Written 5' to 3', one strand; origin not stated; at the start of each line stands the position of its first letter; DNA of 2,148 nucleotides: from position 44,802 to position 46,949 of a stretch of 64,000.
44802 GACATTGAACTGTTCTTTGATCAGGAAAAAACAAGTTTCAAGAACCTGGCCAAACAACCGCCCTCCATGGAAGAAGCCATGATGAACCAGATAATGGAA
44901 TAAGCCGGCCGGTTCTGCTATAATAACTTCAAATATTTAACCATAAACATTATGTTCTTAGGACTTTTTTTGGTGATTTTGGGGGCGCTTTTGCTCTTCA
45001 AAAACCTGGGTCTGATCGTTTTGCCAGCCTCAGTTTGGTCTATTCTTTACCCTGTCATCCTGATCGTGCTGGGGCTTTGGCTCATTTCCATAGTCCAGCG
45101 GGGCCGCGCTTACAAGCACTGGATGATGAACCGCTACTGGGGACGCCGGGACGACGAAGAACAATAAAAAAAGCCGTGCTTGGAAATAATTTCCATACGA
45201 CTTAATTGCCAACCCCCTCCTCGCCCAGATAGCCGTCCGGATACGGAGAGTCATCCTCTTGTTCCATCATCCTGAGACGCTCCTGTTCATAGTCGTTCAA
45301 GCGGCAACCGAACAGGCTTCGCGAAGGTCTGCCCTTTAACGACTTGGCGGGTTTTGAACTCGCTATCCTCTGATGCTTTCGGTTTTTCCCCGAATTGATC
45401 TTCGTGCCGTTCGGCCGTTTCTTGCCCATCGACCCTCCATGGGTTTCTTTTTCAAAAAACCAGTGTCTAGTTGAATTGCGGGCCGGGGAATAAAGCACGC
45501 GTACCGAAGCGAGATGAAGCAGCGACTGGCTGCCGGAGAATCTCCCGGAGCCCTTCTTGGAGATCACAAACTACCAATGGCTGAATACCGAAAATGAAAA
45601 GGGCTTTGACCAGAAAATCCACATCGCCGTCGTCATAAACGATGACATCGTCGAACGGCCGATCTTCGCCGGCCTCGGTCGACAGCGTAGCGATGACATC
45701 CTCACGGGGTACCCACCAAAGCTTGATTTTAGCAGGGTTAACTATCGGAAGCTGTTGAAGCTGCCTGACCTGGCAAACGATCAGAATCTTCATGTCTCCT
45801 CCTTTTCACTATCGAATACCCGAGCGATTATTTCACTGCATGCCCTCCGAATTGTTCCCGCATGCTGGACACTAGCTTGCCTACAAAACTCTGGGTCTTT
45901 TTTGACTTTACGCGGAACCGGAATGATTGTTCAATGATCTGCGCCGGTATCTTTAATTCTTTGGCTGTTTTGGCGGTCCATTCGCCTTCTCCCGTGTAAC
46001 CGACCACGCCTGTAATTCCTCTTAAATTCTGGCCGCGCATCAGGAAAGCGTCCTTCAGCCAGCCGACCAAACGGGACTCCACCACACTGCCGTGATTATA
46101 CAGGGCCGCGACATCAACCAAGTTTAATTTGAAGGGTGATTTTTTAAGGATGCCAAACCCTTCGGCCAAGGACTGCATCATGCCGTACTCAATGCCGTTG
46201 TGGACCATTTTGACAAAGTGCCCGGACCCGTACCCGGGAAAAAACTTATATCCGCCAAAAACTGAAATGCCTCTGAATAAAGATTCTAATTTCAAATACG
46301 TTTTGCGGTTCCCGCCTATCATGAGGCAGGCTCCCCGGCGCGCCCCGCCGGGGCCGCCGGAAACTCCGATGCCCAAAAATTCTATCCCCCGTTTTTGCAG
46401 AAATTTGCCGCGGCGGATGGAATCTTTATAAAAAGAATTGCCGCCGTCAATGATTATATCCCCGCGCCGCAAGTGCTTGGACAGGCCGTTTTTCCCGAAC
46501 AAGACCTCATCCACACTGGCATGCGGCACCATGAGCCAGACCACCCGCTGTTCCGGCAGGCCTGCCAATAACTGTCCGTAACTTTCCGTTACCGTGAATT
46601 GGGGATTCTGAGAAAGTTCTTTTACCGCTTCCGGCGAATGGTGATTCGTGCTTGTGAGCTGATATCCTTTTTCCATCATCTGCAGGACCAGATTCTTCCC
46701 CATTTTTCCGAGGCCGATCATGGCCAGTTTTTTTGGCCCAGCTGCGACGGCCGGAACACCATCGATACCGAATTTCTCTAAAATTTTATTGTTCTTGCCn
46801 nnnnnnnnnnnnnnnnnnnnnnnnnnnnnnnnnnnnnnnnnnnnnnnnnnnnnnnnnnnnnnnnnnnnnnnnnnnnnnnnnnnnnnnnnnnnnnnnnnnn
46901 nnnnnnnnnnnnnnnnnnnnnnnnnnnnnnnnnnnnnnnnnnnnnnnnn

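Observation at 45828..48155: Single-polypeptide fusion of G6P dehydrogenase and 6-phosphogluconate dehydrogenase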

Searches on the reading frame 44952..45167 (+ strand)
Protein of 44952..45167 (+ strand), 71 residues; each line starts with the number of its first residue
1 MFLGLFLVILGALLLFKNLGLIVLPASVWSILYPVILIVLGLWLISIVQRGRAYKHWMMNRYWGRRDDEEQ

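Call 13: search_protein_families(library=pfam, proteins=[window:44952-45167:+], max_evalue=0.01)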
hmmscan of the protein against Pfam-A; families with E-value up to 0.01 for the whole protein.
window:44952-45167:+ (71 aa): 2 families
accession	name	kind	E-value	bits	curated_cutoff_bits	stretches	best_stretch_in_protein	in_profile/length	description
PF18917.5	LiaI-LiaF-like_TM1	-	2.2e-07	31.3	27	1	1-45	1-42/42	LiaI-LiaF-like transmembrane region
PF22570.1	LiaF-TM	-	4.3e-06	27.9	27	1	2-50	1-45/98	LiaF transmembrane domain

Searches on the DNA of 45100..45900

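Call 41: search_rna_families(source=window, start=45100, end=45900, threshold=evalue, max_evalue=1)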
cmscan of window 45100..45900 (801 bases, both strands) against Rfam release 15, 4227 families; matches with E-value up to 1: 1.
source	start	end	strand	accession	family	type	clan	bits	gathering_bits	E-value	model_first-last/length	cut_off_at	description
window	45387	45452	+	RF02837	anti-hemB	Gene; sRNA;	-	16.1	49.5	0.54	1-81/81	no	Burkholderia RNA 7 (anti-hemB)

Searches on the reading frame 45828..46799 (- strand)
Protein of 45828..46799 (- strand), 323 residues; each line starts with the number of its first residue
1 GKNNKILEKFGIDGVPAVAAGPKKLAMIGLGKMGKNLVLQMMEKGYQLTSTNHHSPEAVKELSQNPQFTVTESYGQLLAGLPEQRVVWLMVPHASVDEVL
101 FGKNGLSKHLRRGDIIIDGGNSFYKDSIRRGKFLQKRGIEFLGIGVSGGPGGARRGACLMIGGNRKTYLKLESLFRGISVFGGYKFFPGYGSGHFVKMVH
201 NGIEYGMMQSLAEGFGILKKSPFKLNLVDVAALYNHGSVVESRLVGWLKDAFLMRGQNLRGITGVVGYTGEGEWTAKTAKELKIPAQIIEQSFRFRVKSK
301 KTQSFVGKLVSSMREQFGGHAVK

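Call 21: search_solved_structures(query=window:45828-46799:-, max_evalue=1e-20, show_alignments=3)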
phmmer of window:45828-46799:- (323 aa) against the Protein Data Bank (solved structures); distinct sequences matched with E-value up to 1e-20: 22.
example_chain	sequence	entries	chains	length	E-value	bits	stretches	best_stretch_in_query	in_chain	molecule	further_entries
8ihe_A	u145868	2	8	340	9.4e-57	195.8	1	24-178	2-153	Probable 6-phosphogluconate dehydrogenase,decarboxylating Gnd2 | 6-phosphogluconate dehydrogenase, NAD(+)-dependent, decarboxylating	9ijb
10gw_A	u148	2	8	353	5.5e-55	190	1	21-322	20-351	6-phosphogluconate dehydrogenase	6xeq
6vpb_A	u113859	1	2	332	4.3e-52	180.5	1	183-322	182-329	6-phosphogluconate dehydrogenase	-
4e21_A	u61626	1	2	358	2e-49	171.7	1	24-179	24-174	6-phosphogluconate dehydrogenase (Decarboxylating)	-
2w90_A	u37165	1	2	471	1.7e-43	152.2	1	24-298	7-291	6-PHOSPHOGLUCONATE DEHYDROGENASE, DECARBOXYLATING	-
2w8z_A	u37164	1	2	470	1.7e-43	152.2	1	24-298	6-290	6-PHOSPHOGLUCONATE DEHYDROGENASE, DECARBOXYLATING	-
3fwn_A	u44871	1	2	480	3.7e-43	151.1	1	23-313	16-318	6-phosphogluconate dehydrogenase, decarboxylating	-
2zya_A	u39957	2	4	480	1.4e-42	149.2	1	23-316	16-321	6-phosphogluconate dehydrogenase, decarboxylating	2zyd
2zyg_A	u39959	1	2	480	1.9e-42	148.8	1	23-313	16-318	6-phosphogluconate dehydrogenase, decarboxylating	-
7cb0_A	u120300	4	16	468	1.5e-41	145.8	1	24-299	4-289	6-phosphogluconate dehydrogenase, decarboxylating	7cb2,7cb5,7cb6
5uq9_A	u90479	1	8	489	4.2e-40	141.1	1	23-303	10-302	6-phosphogluconate dehydrogenase, decarboxylating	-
2jkv_A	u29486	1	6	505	4.4e-40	141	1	23-303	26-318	6-PHOSPHOGLUCONATE DEHYDROGENASE, DECARBOXYLATING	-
4gwg_A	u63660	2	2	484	5.5e-40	140.7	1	24-303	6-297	6-phosphogluconate dehydrogenase, decarboxylating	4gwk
1pgn_A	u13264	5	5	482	2.3e-39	138.6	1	24-297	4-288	6-PHOSPHOGLUCONATE DEHYDROGENASE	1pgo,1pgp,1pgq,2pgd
2p4q_A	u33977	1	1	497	4.7e-39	137.6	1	26-296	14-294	6-phosphogluconate dehydrogenase, decarboxylating 1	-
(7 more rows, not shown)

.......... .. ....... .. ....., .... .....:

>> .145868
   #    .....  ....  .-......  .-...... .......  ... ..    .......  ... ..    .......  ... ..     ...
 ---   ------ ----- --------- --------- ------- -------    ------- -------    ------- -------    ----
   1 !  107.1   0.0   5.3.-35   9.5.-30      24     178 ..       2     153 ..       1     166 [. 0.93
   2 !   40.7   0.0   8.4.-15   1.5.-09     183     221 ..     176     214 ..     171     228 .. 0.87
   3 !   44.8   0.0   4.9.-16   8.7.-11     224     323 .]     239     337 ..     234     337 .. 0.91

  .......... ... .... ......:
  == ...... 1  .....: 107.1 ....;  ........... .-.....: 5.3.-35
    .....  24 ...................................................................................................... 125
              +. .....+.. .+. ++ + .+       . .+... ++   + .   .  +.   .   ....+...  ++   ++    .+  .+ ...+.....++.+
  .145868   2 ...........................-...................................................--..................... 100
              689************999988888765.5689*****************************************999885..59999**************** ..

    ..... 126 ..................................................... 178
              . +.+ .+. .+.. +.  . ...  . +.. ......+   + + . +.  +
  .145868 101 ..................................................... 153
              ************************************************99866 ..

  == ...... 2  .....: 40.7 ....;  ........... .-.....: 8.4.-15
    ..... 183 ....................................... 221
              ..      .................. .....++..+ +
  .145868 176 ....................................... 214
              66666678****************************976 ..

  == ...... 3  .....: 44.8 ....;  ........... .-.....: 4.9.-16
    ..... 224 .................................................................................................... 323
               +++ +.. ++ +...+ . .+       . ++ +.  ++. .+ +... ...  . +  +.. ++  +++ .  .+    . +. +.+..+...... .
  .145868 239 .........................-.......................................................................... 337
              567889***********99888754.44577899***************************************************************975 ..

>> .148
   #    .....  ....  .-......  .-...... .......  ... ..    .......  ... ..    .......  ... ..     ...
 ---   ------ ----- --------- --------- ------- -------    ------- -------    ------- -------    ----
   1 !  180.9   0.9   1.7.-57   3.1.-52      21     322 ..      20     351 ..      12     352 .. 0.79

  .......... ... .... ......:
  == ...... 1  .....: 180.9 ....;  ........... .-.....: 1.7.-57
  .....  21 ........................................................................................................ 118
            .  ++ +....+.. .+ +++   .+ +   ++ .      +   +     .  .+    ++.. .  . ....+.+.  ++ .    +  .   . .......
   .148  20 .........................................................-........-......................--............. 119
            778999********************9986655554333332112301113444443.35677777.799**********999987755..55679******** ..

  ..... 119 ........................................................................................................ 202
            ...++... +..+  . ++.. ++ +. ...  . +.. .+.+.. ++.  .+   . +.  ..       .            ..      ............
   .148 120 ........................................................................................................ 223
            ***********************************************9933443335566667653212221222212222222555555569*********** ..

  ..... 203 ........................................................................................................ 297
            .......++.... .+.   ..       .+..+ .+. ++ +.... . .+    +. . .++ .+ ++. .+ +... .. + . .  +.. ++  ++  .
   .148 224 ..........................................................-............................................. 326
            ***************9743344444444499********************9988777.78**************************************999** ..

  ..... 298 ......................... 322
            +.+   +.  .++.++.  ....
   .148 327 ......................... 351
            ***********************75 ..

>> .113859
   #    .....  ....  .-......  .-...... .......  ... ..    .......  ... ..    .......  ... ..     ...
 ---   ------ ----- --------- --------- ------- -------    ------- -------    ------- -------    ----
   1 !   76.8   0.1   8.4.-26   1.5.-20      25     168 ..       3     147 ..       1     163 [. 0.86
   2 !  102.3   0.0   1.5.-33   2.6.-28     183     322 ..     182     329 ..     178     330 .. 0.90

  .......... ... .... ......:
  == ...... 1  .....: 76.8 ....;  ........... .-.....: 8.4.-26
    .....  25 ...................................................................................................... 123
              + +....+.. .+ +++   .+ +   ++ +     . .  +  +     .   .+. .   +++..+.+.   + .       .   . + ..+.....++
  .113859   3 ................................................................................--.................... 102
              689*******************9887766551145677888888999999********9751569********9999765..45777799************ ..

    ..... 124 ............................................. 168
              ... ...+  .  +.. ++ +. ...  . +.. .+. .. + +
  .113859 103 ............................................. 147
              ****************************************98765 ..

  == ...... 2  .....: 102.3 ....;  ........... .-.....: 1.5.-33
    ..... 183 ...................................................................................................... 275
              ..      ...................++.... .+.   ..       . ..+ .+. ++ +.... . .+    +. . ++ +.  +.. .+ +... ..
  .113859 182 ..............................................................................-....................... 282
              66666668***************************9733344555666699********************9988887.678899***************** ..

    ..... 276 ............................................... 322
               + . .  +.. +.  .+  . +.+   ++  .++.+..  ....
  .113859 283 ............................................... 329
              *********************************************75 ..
